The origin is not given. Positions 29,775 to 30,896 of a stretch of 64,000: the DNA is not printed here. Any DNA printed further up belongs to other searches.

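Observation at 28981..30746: ABC-2 exporter pair translationally fused to the end of pqqABCDE: candidate PQQ (or PQQ-intermediate) exporter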

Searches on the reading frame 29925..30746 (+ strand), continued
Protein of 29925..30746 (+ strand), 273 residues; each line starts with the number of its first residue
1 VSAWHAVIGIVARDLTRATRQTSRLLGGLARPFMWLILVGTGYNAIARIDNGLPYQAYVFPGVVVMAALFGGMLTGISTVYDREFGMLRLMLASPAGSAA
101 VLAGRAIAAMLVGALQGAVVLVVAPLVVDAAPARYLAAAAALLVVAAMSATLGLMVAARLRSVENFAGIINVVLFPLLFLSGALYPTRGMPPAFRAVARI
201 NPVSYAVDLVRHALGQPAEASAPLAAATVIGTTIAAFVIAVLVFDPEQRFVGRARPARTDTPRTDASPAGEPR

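Call 84: predict_structure(alignment_id=A3)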
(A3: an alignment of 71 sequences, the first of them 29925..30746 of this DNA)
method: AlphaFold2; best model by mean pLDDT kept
length: 273 residues; sequences in the alignment: 71
mean_pLDDT: 87.5   pTM: 0.85
mean pLDDT of the five models: 87.5, 85.6, 85.4, 84.7, 84.3
residues with pLDDT >= 90: 169; 70-90: 65; 50-70: 38; < 50: 1
segments of 3 or more residues with pLDDT < 50: none
pLDDT, mean of each block of 10 residues (from residue 1): 93 92 88 85 67 84 96 89 74 83 96 97 95 98 98 93 86 92 92 96 98 96 98 97 73 59 59 58
secondary structure, 60 per line:
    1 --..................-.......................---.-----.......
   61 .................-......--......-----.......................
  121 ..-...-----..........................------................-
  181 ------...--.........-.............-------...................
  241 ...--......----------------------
elements in order: H3-20 H22-44 H55-77 H79-84 H87-92 H98-122 H132-157 H164-179 H192-200 H202-214 H222-243 H246-251

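Call 87: fold_search(model_id=the predicted structure, library=pdb)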
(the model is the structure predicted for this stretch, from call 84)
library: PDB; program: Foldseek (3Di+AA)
matches with E <= 10: 317; with E <= 0.001: 41
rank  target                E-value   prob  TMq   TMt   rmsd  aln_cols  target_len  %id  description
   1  8tsl_C                5.2e-06  1.00  0.68  0.72   4.2       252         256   19  S. thermodepolymerans KpsM-KpsE in Apo 2 state with rigid body fitted KpsT (released 2024-04-17)
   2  8tsh_D                7.6e-06  1.00  0.68  0.72   4.2       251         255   21  S. thermodepolymerans KpsMT(E151Q)-KpsE in complex with ATP (released 2024-04-17)
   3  8tun_C                1.5e-05  1.00  0.63  0.66   4.5       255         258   18  S. thermodepolymerans KpsM-KpsE in Glycolipid 1 state with rigid body fitted KpsT (released 2024-04-17)
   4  8z01_A                1.8e-05  1.00  0.59  0.27   3.4       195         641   22  Tribolium castaneum ABCH-9C(E224Q) mutant in complex with LMNG and ceramide(d36:1) (released 2025-04-16)
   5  8tsh_C                2.1e-05  1.00  0.67  0.70   4.2       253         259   19  S. thermodepolymerans KpsMT(E151Q)-KpsE in complex with ATP (released 2024-04-17)
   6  8z01_B                3.4e-05  1.00  0.58  0.26   3.4       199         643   22  Tribolium castaneum ABCH-9C(E224Q) mutant in complex with LMNG and ceramide(d36:1) (released 2025-04-16)
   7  8yzp_A                5.0e-05  1.00  0.60  0.27   4.5       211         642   21  Tribolium castaneum ABCH-9C in complex with ceramide(d36:1) (released 2025-04-16)
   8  8i3d_A                6.2e-05  1.00  0.62  0.33   5.4       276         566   12  Cryo-EM structure of abscisic acid transporter AtABCG25 (released 2023-09-13)
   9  8tsi_C                8.7e-05  1.00  0.68  0.71   4.2       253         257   19  S. thermodepolymerans KpsMT-KpsE in complex with ADP:AlF4- (released 2024-04-17)
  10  8wbx_A                1.0e-04  1.00  0.65  0.41   4.4       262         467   12  Cryo-EM structure of the ABCG25 bound to ABA (released 2023-09-27)
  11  8z0j_A                1.1e-04  1.00  0.60  0.28   5.0       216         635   22  Tribolium castaneum ABCH-9C(E224Q) mutant complexed with ATP in the presence of fenoxycarb (released 2025-04-16)
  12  7r89_B                1.3e-04  1.00  0.62  0.35   5.2       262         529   12  The structure of human ABCG5/ABCG8 purified from yeast (released 2021-09-08)
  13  8wba_A                1.3e-04  1.00  0.64  0.34   5.2       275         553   12  Cryo-EM structure of the ABCG25 bound to CHS (released 2023-09-27)
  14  8wd6_B                1.5e-04  1.00  0.64  0.37   4.5       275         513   12  Cryo-EM structure of the ABCG25 (released 2023-09-27)
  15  8i39_A                1.8e-04  1.00  0.65  0.36   4.4       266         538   13  Cryo-EM structure of abscisic acid transporter AtABCG25 with ABA (released 2023-09-13)
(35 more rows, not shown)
